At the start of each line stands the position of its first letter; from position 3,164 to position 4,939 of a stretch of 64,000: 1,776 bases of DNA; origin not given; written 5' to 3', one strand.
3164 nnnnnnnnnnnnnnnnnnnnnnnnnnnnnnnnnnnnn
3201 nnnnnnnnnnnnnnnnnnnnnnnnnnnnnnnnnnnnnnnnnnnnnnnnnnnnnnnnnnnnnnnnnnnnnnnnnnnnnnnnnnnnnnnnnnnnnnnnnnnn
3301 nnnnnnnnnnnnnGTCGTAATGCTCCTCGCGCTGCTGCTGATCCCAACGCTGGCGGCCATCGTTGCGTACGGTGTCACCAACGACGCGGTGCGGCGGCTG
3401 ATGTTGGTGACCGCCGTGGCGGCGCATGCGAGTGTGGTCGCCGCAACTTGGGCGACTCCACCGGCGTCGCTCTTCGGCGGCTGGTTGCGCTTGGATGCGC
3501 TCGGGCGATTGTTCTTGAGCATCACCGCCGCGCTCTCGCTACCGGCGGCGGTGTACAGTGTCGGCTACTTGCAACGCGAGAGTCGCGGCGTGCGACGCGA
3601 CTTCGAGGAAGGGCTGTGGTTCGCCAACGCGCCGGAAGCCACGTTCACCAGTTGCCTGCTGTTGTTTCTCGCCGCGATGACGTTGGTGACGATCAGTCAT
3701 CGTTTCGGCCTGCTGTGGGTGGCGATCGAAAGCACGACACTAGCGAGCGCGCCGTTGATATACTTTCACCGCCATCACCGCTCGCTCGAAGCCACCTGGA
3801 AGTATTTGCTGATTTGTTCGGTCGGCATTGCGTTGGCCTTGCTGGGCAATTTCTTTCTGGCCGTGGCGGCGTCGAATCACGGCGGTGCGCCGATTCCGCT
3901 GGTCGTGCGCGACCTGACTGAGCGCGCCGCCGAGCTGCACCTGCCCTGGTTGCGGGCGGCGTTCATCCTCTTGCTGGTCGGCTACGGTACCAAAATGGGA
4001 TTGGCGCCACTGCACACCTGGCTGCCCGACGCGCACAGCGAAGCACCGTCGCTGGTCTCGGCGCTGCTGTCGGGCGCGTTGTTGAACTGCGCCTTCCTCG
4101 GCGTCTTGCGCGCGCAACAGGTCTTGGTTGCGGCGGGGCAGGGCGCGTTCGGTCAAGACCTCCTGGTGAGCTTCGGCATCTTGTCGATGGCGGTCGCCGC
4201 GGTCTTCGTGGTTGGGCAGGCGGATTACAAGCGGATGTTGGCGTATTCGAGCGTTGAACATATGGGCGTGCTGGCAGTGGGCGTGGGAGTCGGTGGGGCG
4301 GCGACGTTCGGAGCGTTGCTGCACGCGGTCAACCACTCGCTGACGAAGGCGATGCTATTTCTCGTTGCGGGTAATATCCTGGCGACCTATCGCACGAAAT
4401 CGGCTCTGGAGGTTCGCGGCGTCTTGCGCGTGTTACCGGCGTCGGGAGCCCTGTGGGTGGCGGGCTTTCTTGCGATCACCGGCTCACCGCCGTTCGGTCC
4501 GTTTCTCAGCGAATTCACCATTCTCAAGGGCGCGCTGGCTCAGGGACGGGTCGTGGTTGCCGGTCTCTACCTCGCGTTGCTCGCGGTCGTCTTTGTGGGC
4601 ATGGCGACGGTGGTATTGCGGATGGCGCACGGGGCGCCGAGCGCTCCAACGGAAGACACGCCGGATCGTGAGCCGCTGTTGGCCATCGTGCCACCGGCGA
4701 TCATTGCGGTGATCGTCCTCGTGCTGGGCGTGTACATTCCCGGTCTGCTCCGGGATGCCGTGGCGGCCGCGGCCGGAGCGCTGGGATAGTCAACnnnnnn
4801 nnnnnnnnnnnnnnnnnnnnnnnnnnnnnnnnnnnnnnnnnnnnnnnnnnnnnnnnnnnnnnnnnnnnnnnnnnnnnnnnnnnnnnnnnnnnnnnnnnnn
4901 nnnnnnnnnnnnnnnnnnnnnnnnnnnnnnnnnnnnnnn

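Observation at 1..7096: Hyf-like operon whose catalytic subunit has lost all four [NiFe] cysteine ligands: an Ehr-type complex, not a hydrogenase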

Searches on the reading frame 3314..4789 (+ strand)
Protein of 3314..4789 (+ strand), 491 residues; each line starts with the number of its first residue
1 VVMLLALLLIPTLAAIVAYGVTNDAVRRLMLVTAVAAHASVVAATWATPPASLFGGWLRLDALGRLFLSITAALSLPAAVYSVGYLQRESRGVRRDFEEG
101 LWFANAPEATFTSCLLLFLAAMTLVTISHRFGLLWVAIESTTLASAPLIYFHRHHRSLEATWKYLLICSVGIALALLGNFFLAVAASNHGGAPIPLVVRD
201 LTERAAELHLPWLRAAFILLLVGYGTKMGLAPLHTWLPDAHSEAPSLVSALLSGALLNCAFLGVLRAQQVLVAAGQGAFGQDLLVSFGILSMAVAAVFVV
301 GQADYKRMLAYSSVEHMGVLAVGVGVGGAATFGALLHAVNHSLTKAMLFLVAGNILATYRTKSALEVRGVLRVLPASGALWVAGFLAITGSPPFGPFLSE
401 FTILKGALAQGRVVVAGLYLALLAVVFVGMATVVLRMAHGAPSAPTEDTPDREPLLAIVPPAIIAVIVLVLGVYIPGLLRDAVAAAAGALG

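Call 3: search_protein_families(library=pfam, proteins=[window:3314-4789:+], max_evalue=0.01)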
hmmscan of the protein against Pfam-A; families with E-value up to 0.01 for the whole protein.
window:3314-4789:+ (491 aa): 2 families
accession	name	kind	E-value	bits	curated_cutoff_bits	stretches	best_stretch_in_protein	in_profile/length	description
PF00361.26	Proton_antipo_M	-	2.5e-47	161.9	21.5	1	133-418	6-286/294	NADH:quinone oxidoreductase/Mrp antiporter, TM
PF00662.26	Proton_antipo_N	-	0.0024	18.2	24.5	0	58-90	13-45/51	NADH-Ubiquinone oxidoreductase (complex I), chain 5 N-terminus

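Call 4: search_protein_families(library=ncbifam, proteins=[window:3314-4789:+], max_evalue=0.01)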
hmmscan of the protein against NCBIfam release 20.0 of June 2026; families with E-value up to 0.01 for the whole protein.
window:3314-4789:+ (491 aa): 74 families (the best 25 are shown)
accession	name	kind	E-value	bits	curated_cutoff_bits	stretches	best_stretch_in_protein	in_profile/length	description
NF005044.0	PRK06458.1-4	equivalog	5e-109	365.5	610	1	7-487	10-491/531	hydrogenase 4 subunit F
NF005045.0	PRK06458.1-5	equivalog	2.8e-92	310.2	543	1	5-488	10-480/484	hydrogenase 4 subunit F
NF005041.0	PRK06458.1-1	equivalog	9.4e-88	295.5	951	1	53-483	63-487/526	hydrogenase 4 subunit F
NF005043.0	PRK06458.1-3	equivalog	1.4e-83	281.5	533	1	4-484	9-476/483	hydrogenase 4 subunit F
NF006427.0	PRK08676.1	equivalog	4e-70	237.1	511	1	41-491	42-484/486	hydrogenase membrane subunit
NF005042.0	PRK06458.1-2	equivalog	8.7e-67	226.1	437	1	5-474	6-433/439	hydrogenase 4 subunit F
NF005086.0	PRK06521.1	equivalog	6.9e-54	183.4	667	1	19-428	36-434/669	hydrogenase 4 subunit B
TIGR01972.1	NDH_I_M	subfamily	8.6e-47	159.9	263.8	1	107-478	105-470/486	NADH-quinone oxidoreductase subunit M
NF006418.0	PRK08667.1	equivalog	3.2e-40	138.3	794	1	52-475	67-486/644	hydrogenase membrane subunit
NF005097.0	PRK06525.1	equivalog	7.2e-40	137.1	430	1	33-470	49-468/480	hydrogenase 4 subunit D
NF006240.0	PRK08376.1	subfamily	8.7e-39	133.8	662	1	9-490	38-507/521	putative monovalent cation/H+ antiporter subunit D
NF004920.0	PRK06277.1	equivalog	4.9e-38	131.1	578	1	109-487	100-472/478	energy conserving hydrogenase EhbF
NF006419.0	PRK08668.1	equivalog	6.5e-37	127.6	617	1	108-481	98-472/613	NADH dehydrogenase subunit M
NF005141.0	PRK06590.1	equivalog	3.8e-36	125.2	556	1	30-479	48-472/615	NADH-quinone oxidoreductase subunit L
NF006241.0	PRK08377.1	equivalog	6.4e-35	121.1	645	1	114-475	114-463/494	NADH dehydrogenase subunit N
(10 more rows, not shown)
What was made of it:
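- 3320..4789 (+): HyfF-like second antiporter-type membrane subunit. Its ATG overlaps the hyfE stop by 1 nt (TAATG). NCBIfam hydrogenase 4 subunit F 5e-109 (call 4).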

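Call 28: search_solved_structures(query=window:3320-4789:+, max_evalue=1e-10, show_alignments=1)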
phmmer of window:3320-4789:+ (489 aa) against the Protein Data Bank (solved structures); distinct sequences matched with E-value up to 1e-10: 73 (the best 60 are shown).
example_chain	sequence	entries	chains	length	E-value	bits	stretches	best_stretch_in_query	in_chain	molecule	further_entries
6cfw_H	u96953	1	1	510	4.4e-31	111.7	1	59-482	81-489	Monovalent cation/H+ antiporter subunit D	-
7p61_M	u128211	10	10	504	2.1e-23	86.4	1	218-480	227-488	NADH dehydrogenase I subunit M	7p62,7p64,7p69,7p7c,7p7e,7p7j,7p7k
3rko_M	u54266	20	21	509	2.1e-23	86.4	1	218-480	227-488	NADH-QUINONE OXIDOREDUCTASE SUBUNIT M | NADH dehydrogenase I subunit M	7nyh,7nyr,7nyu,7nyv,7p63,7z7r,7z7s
7qru_A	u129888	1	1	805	2.7e-23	86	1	109-478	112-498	Na+/H+ antiporter subunit A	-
6u8y_X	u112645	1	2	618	8.7e-23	84.4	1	113-477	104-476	NADH dehydrogenase subunit M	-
7eu3_D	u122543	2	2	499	2.4e-22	82.9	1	147-429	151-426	NAD(P)H-quinone oxidoreductase chain 4, chloroplastic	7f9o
6z16_A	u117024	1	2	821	6.5e-22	81.5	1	104-485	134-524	Multisubunit Na+/H+ antiporter, A subunit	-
6hum_D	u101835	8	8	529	1.4e-21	80.4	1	191-478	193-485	NAD(P)H-quinone oxidoreductase chain 4 1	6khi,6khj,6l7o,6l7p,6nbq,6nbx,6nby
8e9g_M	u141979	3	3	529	1.9e-21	80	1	133-474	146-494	NADH-quinone oxidoreductase, M subunit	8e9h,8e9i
8qby_M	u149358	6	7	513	2.6e-21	79.5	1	214-488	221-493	NADH dehydrogenase subunit M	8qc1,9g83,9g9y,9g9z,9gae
6tjv_D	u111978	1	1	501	7.2e-21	78.1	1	113-478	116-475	NADH dehydrogenase subunit 4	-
8qby_L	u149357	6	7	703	1.8e-20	76.7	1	53-470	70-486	NADH dehydrogenase subunit L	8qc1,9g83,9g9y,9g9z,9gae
7tgh_4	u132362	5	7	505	3.8e-20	75.7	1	114-445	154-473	NADH-ubiquinone oxidoreductase chain 4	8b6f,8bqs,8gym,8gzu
7wff_D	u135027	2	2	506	6.7e-20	74.8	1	153-429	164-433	NAD(P)H-quinone oxidoreductase chain 4, chloroplastic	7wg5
9iho_M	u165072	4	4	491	7.2e-20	74.7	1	213-419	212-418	NADH-ubiquinone oxidoreductase chain 4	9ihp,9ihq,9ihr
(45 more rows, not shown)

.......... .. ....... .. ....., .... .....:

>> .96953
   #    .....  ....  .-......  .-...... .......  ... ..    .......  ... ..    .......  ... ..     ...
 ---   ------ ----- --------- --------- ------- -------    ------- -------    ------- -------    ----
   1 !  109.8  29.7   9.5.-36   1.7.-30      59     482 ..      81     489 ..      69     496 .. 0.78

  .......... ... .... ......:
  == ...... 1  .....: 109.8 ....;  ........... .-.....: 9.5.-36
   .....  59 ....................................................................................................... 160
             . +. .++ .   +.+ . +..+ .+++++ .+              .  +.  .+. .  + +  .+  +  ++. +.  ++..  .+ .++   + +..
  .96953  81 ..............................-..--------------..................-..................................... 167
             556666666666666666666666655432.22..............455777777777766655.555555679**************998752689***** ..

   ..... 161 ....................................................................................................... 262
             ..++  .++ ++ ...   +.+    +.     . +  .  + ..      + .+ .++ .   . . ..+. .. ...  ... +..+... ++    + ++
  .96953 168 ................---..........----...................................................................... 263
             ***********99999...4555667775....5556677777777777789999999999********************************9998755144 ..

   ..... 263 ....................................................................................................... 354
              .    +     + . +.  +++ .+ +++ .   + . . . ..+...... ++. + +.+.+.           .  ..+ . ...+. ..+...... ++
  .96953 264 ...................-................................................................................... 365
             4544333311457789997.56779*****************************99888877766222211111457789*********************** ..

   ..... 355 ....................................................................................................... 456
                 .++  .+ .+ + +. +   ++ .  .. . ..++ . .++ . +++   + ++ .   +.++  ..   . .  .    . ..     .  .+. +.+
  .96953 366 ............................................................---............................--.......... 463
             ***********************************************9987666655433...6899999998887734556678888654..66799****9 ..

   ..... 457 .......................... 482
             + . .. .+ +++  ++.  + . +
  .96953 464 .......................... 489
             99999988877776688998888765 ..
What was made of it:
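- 3320..4789 (+): PDB best hit MbhH 4.4e-31 (call 28).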
